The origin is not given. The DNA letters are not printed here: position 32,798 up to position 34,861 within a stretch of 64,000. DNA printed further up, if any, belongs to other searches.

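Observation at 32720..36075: SIR2-HerA antiphage defence pair with a trailing KTSC-domain gene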

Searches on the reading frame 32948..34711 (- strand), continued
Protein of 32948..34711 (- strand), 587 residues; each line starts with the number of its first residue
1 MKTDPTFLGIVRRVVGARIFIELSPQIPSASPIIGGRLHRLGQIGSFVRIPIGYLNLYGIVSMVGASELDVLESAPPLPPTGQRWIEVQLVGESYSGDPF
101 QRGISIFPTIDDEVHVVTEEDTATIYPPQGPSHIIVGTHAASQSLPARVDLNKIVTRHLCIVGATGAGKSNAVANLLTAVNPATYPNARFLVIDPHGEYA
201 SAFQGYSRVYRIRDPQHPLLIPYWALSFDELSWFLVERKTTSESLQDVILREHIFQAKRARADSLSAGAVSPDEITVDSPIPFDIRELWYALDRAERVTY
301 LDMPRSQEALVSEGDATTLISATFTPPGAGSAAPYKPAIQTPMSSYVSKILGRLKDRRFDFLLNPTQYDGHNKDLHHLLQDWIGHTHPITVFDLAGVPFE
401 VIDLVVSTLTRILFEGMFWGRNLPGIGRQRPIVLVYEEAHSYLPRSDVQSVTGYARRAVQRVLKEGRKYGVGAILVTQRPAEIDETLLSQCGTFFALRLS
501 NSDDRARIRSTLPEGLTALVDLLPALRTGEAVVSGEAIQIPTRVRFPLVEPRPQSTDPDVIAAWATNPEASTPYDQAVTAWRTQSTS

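Call 54: search_protein_families(library=pfam, proteins=[L150:3111-5207:+, L155:132-1931:+, L156:3173-4984:+, L157:2967-4997:+, L160:763-2565:+, L115:1-3558:+, L103:3594-4988:+, L158:3323-4750:+, L134:3730-4986:+, L092:1708-2901:+], max_evalue=0.001)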
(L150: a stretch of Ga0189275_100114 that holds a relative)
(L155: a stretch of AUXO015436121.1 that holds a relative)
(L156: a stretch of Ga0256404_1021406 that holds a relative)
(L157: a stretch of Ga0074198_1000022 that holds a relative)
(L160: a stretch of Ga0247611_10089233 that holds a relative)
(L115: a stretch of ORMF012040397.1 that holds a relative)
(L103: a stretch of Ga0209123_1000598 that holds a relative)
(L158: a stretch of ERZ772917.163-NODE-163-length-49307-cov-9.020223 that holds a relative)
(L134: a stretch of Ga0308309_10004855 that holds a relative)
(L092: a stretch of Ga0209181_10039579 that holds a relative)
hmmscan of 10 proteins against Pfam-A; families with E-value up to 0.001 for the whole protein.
L150:3111-5207:+ (699 aa): 6 families
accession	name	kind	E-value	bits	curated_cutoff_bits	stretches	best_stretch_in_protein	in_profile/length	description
PF01935.23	DUF87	-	9.8e-39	134.2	23.2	1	135-438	1-219/220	Helicase HerA, central domain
PF13619.11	KTSC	-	2.6e-23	82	25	1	637-694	1-58/58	KTSC domain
PF05872.18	HerA_C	-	5.2e-08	32.4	22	1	451-528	251-328/502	Helicase HerA-like C-terminal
PF01580.24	FtsK_SpoIIIE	-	5.4e-07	29.7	24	0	146-180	29-62/221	FtsK/SpoIIIE family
PF10412.15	TrwB_AAD_bind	-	4.3e-06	26.3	20.5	1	154-207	12-61/387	Type IV secretion-system coupling protein DNA-binding domain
PF00270.35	DEAD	-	0.00058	20.1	26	0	419-485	91-146/167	DEAD/DEAH box helicase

L155:132-1931:+ (600 aa): 8 families
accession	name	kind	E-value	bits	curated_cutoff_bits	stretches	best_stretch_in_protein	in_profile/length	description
PF13175.12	AAA_15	-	3.8e-43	149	32.1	1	4-394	1-374/374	AAA ATPase domain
PF13304.12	AAA_21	-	3.6e-17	63.8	27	2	278-395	191-304/304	AAA domain, putative AbiEii toxin, Type IV TA system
PF20469.4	OLD-like_TOPRIM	-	1.2e-14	55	23.2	1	451-519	1-67/67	Overcoming lysogenization defect protein-like, TOPRIM domain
PF13476.12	AAA_23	-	2.9e-08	35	27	1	8-88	1-83/201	AAA domain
PF11398.14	DUF2813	-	6e-08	32.9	21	0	4-80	1-76/372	Protein of unknown function (DUF2813)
PF13555.12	AAA_29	-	3.2e-06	27.2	27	1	9-49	4-46/61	P-loop containing region of AAA domain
PF13514.12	AAA_27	-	4.3e-05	23.6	22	1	4-49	1-50/206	AAA domain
PF02463.25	SMC_N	-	0.00054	19.9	40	1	6-66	2-67/220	RecF/RecN/SMC N terminal domain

L156:3173-4984:+ (604 aa): 8 families
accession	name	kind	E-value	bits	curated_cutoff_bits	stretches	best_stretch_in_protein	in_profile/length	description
PF13175.12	AAA_15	-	1.6e-43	150.2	32.1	1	8-398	1-374/374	AAA ATPase domain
PF13304.12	AAA_21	-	5.5e-17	63.2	27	2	282-399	191-304/304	AAA domain, putative AbiEii toxin, Type IV TA system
PF20469.4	OLD-like_TOPRIM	-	9.4e-15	55.3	23.2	1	455-523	1-67/67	Overcoming lysogenization defect protein-like, TOPRIM domain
PF13476.12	AAA_23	-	4.1e-08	34.5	27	1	12-77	1-68/201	AAA domain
PF11398.14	DUF2813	-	8.1e-08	32.5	21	0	8-75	1-67/372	Protein of unknown function (DUF2813)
PF13555.12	AAA_29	-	3.2e-06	27.2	27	1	13-53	4-46/61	P-loop containing region of AAA domain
PF13514.12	AAA_27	-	4.5e-05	23.6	22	1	8-53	1-50/206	AAA domain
PF02463.25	SMC_N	-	0.00077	19.4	40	0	10-57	2-52/220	RecF/RecN/SMC N terminal domain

L157:2967-4997:+ (677 aa): 7 families
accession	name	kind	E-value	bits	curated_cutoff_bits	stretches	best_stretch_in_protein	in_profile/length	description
PF13175.12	AAA_15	-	5.2e-42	145.2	32.1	1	20-406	1-374/374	AAA ATPase domain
PF13304.12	AAA_21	-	3.5e-16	60.6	27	2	222-406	176-303/304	AAA domain, putative AbiEii toxin, Type IV TA system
PF20469.4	OLD-like_TOPRIM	-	3.6e-15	56.7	23.2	1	475-543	1-67/67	Overcoming lysogenization defect protein-like, TOPRIM domain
PF11398.14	DUF2813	-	1.1e-08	35.3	21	1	20-110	1-97/372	Protein of unknown function (DUF2813)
PF02463.25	SMC_N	-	6.1e-08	32.8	40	1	22-64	2-47/220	RecF/RecN/SMC N terminal domain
PF13476.12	AAA_23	-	1.5e-05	26.2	27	1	24-260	1-180/201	AAA domain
PF13555.12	AAA_29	-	0.00024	21.2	27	1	23-69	2-50/61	P-loop containing region of AAA domain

L160:763-2565:+ (601 aa): 8 families
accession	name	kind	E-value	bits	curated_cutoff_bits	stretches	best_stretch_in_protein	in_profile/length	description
PF13175.12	AAA_15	-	2.9e-43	149.3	32.1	1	5-395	1-374/374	AAA ATPase domain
PF13304.12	AAA_21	-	1.6e-17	65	27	2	279-396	191-304/304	AAA domain, putative AbiEii toxin, Type IV TA system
PF20469.4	OLD-like_TOPRIM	-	1.1e-14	55.1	23.2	1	452-520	1-67/67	Overcoming lysogenization defect protein-like, TOPRIM domain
PF13476.12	AAA_23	-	4.3e-08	34.5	27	1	9-88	1-82/201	AAA domain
PF11398.14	DUF2813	-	6.6e-08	32.8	21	0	5-79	1-74/372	Protein of unknown function (DUF2813)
PF13555.12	AAA_29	-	3.1e-06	27.3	27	1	10-50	4-46/61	P-loop containing region of AAA domain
PF13514.12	AAA_27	-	4.3e-05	23.6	22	1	5-50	1-50/206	AAA domain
PF02463.25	SMC_N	-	0.00078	19.4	40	0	7-53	2-51/220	RecF/RecN/SMC N terminal domain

L115:1-3558:+ (1186 aa): 3 families
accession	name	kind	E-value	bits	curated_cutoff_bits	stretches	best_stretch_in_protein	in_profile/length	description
PF07669.17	Eco57I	-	1.1e-16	61.9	25.3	1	374-607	1-94/171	Eco57I restriction-modification methylase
PF02384.22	N6_Mtase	-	3.5e-06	27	20.4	1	267-397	21-101/311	N-6 DNA Methylase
PF20473.4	MmeI_Mtase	-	0.00018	21.2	27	1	321-398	17-87/259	MmeI, DNA-methyltransferase domain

L103:3594-4988:+ (465 aa): 1 family
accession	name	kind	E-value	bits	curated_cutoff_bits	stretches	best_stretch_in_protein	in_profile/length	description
PF09903.14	DUF2130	-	1e-89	300.7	26.7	1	188-445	3-254/255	Uncharacterized protein conserved in bacteria (DUF2130)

L158:3323-4750:+ (476 aa): 0 families

L134:3730-4986:+ (419 aa): 4 families
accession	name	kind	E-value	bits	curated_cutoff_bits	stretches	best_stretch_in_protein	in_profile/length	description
PF13683.12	rve_3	-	4.8e-28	97.1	26.5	1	329-395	1-67/67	Integrase core domain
PF00665.32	rve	-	4.6e-21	75.4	32.6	1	245-341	3-102/102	Integrase core domain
PF13276.12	HTH_21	-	2.9e-12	47.1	28.1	1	173-229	3-60/60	HTH-like domain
PF13333.12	rve_2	-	8.3e-05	23.1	22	1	348-399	1-52/56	Integrase core domain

L092:1708-2901:+ (398 aa): 6 families
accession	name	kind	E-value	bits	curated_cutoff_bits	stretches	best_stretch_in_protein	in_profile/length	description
PF00923.25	TAL_FSA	-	3e-93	312.7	27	1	21-323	1-284/285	Transaldolase/Fructose-6-phosphate aldolase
PF13202.12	EF-hand_5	-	2.7e-13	49.1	25.9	2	342-361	2-21/25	EF hand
PF00036.39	EF-hand_1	-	1.3e-11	43.6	25.4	1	342-362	3-23/29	EF hand domain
PF13405.12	EF-hand_6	-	5.7e-11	41.6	25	1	343-361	4-22/30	EF-hand domain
PF13499.12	EF-hand_7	-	1.7e-07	31.9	30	0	343-360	6-23/67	EF-hand domain pair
PF13833.12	EF-hand_8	-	2.1e-05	24.6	28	0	365-383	28-46/54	EF-hand domain pair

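Call 63: search_protein_families(library=padloc, proteins=[L157:3024-5000:+, L157:5222-6253:+, L157:96-1763:+, L085:2780-4894:+, L103:3594-4988:+, L082:5212-6240:+, L158:3323-4750:+, L155:132-1931:+], max_evalue=0.00001)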
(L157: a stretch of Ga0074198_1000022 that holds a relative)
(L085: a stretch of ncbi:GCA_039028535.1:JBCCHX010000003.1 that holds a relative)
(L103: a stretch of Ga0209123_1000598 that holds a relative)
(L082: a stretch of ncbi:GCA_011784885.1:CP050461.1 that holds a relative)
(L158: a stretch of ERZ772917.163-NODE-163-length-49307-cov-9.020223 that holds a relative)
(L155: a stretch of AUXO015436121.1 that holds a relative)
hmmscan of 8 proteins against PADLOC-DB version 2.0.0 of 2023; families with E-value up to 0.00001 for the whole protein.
L157:3024-5000:+ (658 aa): 79 families (the best 25 are shown)
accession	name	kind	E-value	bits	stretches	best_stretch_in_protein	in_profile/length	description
PDLC02358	Old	-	9.6e-55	184.4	2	194-533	143-457/578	Old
PDLC02979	AriA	-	1.2e-44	151.6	1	1-387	1-373/373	-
PDLC00085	GajA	-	1.7e-27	94.5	2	329-536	260-453/580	AAA ATPase domain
PDLC00070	GajA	-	1.7e-25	87.7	2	202-532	163-457/596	AAA ATPase domain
PDLC00065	GajA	-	5.1e-25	86.3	1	1-584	1-543/670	AAA ATPase domain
PDLC00067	GajA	-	8.4e-22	75.4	2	323-541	289-477/604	AAA ATPase domain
PDLC00086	GajA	-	1.3e-21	75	2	1-88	1-99/600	AAA ATPase domain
PDLC00096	GajA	-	6.8e-21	72.6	2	202-416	155-367/630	AAA ATPase domain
PDLC04168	GajA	-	8.6e-21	72.2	2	1-86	1-89/570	-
PDLC00066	GajA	-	1.8e-19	67.7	2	261-540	206-449/567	AAA ATPase domain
PDLC02980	AriA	-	3.5e-19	67.9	1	24-388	1-304/304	-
PDLC02915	ATPase-Toprim_I-B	-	5.5e-18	63.1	1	1-72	1-73/623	-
PDLC00093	GajA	-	7.7e-18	62.5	2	1-79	1-80/736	AAA ATPase domain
PDLC00091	GajA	-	5e-17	60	2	1-107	1-119/627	AAA ATPase domain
PDLC00072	GajA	-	3.8e-16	56.7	2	171-526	183-504/709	AAA ATPase domain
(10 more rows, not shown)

L157:5222-6253:+ (343 aa): 0 families

L157:96-1763:+ (555 aa): 0 families

L085:2780-4894:+ (704 aa): 5 families
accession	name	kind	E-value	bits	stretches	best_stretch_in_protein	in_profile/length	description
PDLC04889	PDC-S06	-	5.7e-264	875.8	1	1-701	1-689/693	-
PDLC04894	PDC-S06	-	4e-12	43.5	2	21-156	28-155/740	-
PDLC04886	PDC-S06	-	2e-10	38.2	0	325-488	407-572/727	-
PDLC04135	mad3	-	2.3e-06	25.4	0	30-489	31-324/374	mads_3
PDLC04896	PDC-S06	-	6.9e-06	22.9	0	421-473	497-553/732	-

L103:3594-4988:+ (465 aa): 0 families

L082:5212-6240:+ (342 aa): 0 families

L158:3323-4750:+ (476 aa): 0 families

L155:132-1931:+ (600 aa): 100 families (the best 25 are shown)
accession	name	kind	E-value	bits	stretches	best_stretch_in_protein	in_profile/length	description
PDLC02358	Old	-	6.7e-67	224.6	2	185-525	117-454/578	Old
PDLC02979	AriA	-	8.2e-44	148.9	1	4-394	1-373/373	-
PDLC00067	GajA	-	1.3e-28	97.8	2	327-526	276-467/604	AAA ATPase domain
PDLC00065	GajA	-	1.6e-27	94.6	2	232-522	212-508/670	AAA ATPase domain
PDLC00086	GajA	-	1.2e-26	91.7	2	250-523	205-468/600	AAA ATPase domain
PDLC00085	GajA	-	1.1e-25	88.5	2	342-522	260-444/580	AAA ATPase domain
PDLC00094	GajA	-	1.6e-25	87.7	2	4-71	1-69/569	AAA ATPase domain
PDLC00063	GajA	-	3.7e-25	86.6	2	207-521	190-527/679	AAA ATPase domain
PDLC00093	GajA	-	4e-25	86.6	2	246-523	264-560/736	AAA ATPase domain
PDLC00070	GajA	-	3.6e-22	76.7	2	267-522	204-453/596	AAA ATPase domain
PDLC04168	GajA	-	5.2e-22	76.2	2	267-541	201-450/570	-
PDLC00062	GajA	-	1.2e-21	74.8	2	4-57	1-54/639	AAA ATPase domain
PDLC00095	GajA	-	8.1e-21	72.2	2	4-50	1-48/752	AAA ATPase domain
PDLC04178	HEC-01A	-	4.5e-20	70.1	2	4-50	7-53/399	-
PDLC02915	ATPase-Toprim_I-B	-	1.7e-19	68.1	2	352-469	258-364/623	-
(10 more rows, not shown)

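Call 69: search_protein_representatives(protein=P0001)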
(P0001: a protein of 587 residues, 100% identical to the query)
Query: 587 residues. Proteins with E-value up to 0.001 (for the whole library): 8910; up to 1e-10: 2858; up to 1e-30: 496. The best 150 are listed.
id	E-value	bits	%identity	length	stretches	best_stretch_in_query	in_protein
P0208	5.1e-228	774.7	58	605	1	1-585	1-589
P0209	7.2e-196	668.6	53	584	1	1-584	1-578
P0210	1.6e-177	608.0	49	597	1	1-584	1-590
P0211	3.6e-177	606.8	47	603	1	3-585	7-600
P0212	1.1e-174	598.6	48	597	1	1-583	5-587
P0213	1.3e-170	585.1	58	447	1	145-585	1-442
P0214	8.9e-141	486.7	44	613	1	3-586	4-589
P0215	7.3e-136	470.4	43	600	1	2-585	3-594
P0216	2.4e-133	462.1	45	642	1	1-563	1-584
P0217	5.1e-133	461.0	42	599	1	2-582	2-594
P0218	3.9e-132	458.1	58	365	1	19-379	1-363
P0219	1.7e-127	442.8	43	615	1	6-586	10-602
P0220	2.0e-115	403.0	38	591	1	5-584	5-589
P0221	5.9e-112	391.5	39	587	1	3-582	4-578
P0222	3.5e-111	388.9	42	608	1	5-586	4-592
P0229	1.7e-98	347.0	39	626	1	4-584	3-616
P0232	6.9e-97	341.7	38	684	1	7-561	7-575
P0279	5.2e-68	246.4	34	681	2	383-584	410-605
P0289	4.9e-66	239.9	35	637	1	3-584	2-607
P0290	5.4e-66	239.8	37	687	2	350-587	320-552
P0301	4.2e-62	226.9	36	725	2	352-585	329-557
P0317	2.6e-59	217.7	38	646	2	356-557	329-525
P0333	9.8e-57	209.2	33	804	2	348-584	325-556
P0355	3.1e-54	200.9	33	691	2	354-549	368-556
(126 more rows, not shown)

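Call 70: search_protein_families(library=pfam, proteins=[P0216, P0232, P0229, P0289, P0279, P0290, P0301, P0355, P0333, P0317], max_evalue=0.0001)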
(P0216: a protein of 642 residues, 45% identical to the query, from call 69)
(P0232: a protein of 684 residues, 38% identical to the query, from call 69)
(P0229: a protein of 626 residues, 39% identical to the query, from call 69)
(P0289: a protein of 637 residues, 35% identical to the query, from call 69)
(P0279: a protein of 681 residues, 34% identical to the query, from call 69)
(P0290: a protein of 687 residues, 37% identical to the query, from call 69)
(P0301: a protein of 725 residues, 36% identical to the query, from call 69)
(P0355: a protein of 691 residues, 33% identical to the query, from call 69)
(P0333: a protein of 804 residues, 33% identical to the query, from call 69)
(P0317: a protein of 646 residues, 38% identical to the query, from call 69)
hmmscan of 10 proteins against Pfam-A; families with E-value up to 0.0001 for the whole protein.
P0216 (642 aa): 4 families
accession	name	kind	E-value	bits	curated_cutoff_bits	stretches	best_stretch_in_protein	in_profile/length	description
PF01935.23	DUF87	-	5.7e-33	115.3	23.2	1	134-434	2-218/220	Helicase HerA, central domain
PF05872.18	HerA_C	-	5.5e-06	25.7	22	0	447-552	249-361/502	Helicase HerA-like C-terminal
PF10412.15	TrwB_AAD_bind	-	1.2e-05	24.8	20.5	1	145-205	5-61/387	Type IV secretion-system coupling protein DNA-binding domain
PF01580.24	FtsK_SpoIIIE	-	6.7e-05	22.9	24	0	152-180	37-64/221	FtsK/SpoIIIE family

P0232 (684 aa): 4 families
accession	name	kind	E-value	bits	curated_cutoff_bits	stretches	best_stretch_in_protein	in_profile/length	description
PF01935.23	DUF87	-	2.6e-35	123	23.2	1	131-425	1-216/220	Helicase HerA, central domain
PF05872.18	HerA_C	-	1.5e-11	44.1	22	1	438-545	247-361/502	Helicase HerA-like C-terminal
PF01580.24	FtsK_SpoIIIE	-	3e-07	30.6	24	1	140-192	27-78/221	FtsK/SpoIIIE family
PF10412.15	TrwB_AAD_bind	-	8.3e-07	28.7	20.5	1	152-204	14-62/387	Type IV secretion-system coupling protein DNA-binding domain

P0229 (626 aa): 4 families
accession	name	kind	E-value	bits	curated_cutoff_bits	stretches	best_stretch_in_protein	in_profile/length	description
PF01935.23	DUF87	-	2e-25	90.6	23.2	1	140-443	1-218/220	Helicase HerA, central domain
PF10412.15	TrwB_AAD_bind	-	8.1e-09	35.3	20.5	1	161-207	14-56/387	Type IV secretion-system coupling protein DNA-binding domain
PF05872.18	HerA_C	-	7.5e-08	31.9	22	0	463-538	257-335/502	Helicase HerA-like C-terminal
PF01580.24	FtsK_SpoIIIE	-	7.2e-06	26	24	0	159-183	35-60/221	FtsK/SpoIIIE family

P0289 (637 aa): 3 families
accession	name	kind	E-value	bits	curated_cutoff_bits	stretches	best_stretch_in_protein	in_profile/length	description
PF01935.23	DUF87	-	1.5e-30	107.4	23.2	1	140-314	2-171/220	Helicase HerA, central domain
PF05872.18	HerA_C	-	2e-08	33.8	22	0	454-536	254-336/502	Helicase HerA-like C-terminal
PF10412.15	TrwB_AAD_bind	-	6.6e-06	25.7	20.5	1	161-210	15-63/387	Type IV secretion-system coupling protein DNA-binding domain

P0279 (681 aa): 4 families
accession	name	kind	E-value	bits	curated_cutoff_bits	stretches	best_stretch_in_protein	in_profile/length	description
PF01935.23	DUF87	-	1.3e-32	114.2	23.2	1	138-315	4-176/220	Helicase HerA, central domain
PF05872.18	HerA_C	-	1e-05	24.8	22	0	455-539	259-340/502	Helicase HerA-like C-terminal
PF10412.15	TrwB_AAD_bind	-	1.4e-05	24.6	20.5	0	157-206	15-63/387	Type IV secretion-system coupling protein DNA-binding domain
PF01580.24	FtsK_SpoIIIE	-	6.2e-05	23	24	0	157-188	39-70/221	FtsK/SpoIIIE family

P0290 (687 aa): 3 families
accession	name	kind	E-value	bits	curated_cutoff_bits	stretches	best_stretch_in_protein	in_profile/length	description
PF01935.23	DUF87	-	1.8e-39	136.6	23.2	1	140-382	2-219/220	Helicase HerA, central domain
PF01580.24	FtsK_SpoIIIE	-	4.3e-05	23.5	24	0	162-200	40-80/221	FtsK/SpoIIIE family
PF10412.15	TrwB_AAD_bind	-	8.4e-05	22.1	20.5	0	161-225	15-79/387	Type IV secretion-system coupling protein DNA-binding domain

P0301 (725 aa): 1 family
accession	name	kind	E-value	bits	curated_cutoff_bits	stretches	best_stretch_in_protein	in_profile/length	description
PF01935.23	DUF87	-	1.5e-40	140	23.2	1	144-389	1-219/220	Helicase HerA, central domain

P0355 (691 aa): 2 families
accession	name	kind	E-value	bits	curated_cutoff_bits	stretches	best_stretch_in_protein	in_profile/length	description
PF01935.23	DUF87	-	2.2e-39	136.3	23.2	1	182-426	1-219/220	Helicase HerA, central domain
PF01580.24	FtsK_SpoIIIE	-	8.7e-07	29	24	0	188-243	23-80/221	FtsK/SpoIIIE family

P0333 (804 aa): 2 families
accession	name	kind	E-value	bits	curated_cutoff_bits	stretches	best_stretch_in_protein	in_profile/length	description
PF01935.23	DUF87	-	9e-40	137.5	23.2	1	143-388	2-218/220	Helicase HerA, central domain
PF10412.15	TrwB_AAD_bind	-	3.5e-06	26.6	20.5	1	164-234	15-84/387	Type IV secretion-system coupling protein DNA-binding domain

P0317 (646 aa): 2 families
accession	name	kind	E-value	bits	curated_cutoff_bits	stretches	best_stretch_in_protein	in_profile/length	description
PF01935.23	DUF87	-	4.5e-39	135.2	23.2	1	147-385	2-219/220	Helicase HerA, central domain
PF10412.15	TrwB_AAD_bind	-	8.9e-05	22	20.5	0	166-231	13-78/387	Type IV secretion-system coupling protein DNA-binding domain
